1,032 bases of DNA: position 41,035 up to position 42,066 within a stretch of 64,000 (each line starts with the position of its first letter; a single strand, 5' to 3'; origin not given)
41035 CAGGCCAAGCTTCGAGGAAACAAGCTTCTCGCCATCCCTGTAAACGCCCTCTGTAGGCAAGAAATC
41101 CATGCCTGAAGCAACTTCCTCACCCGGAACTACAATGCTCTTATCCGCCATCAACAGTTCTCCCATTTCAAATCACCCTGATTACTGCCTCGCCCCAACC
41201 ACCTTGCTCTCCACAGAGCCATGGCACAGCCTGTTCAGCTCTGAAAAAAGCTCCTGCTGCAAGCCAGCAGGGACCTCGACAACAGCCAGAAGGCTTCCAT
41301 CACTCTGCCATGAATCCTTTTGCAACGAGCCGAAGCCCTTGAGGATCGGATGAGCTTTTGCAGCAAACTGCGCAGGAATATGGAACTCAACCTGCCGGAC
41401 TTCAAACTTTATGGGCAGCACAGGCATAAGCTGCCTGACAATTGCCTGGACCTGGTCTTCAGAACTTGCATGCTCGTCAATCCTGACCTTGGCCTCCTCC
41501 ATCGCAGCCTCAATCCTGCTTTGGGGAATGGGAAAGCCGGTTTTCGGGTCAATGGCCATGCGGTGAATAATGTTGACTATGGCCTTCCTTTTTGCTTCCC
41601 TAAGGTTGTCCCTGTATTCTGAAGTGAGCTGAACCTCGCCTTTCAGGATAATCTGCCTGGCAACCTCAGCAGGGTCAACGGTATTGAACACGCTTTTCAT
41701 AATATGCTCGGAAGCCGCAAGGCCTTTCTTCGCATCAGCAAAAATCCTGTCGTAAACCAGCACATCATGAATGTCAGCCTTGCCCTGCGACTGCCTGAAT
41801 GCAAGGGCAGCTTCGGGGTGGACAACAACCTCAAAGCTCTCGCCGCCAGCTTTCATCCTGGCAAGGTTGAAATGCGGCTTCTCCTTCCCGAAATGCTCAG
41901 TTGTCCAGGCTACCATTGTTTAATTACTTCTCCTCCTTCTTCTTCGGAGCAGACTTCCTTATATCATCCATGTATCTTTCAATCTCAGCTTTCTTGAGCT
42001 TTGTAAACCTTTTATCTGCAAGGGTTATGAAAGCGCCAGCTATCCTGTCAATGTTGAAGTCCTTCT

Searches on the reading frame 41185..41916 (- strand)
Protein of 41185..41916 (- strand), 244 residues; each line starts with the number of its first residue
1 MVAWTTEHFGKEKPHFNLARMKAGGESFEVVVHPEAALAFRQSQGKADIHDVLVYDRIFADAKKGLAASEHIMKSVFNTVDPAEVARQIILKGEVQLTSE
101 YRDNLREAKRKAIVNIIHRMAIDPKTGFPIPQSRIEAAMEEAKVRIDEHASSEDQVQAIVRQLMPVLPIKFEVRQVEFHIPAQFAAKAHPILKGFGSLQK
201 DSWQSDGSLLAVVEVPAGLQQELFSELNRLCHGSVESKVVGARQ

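Call 68: search_protein_families(library=pfam, proteins=[window:41185-41916:-], max_evalue=0.001)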
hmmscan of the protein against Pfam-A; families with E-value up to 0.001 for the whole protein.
window:41185-41916:- (244 aa): 3 families
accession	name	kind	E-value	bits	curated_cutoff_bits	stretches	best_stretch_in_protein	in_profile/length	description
PF01172.24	SBDS_N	-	5.1e-20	71.6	24.6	1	18-102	4-87/88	Shwachman-Bodian-Diamond syndrome (SBDS) N-terminal domain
PF09377.16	SBDS_domain_II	-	7.9e-20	71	27.2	1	111-172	1-62/62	SBDS protein, domain II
PF20268.4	SBDS_C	-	3.1e-13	49.8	27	1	176-240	3-69/71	SBDS protein, C-terminal domain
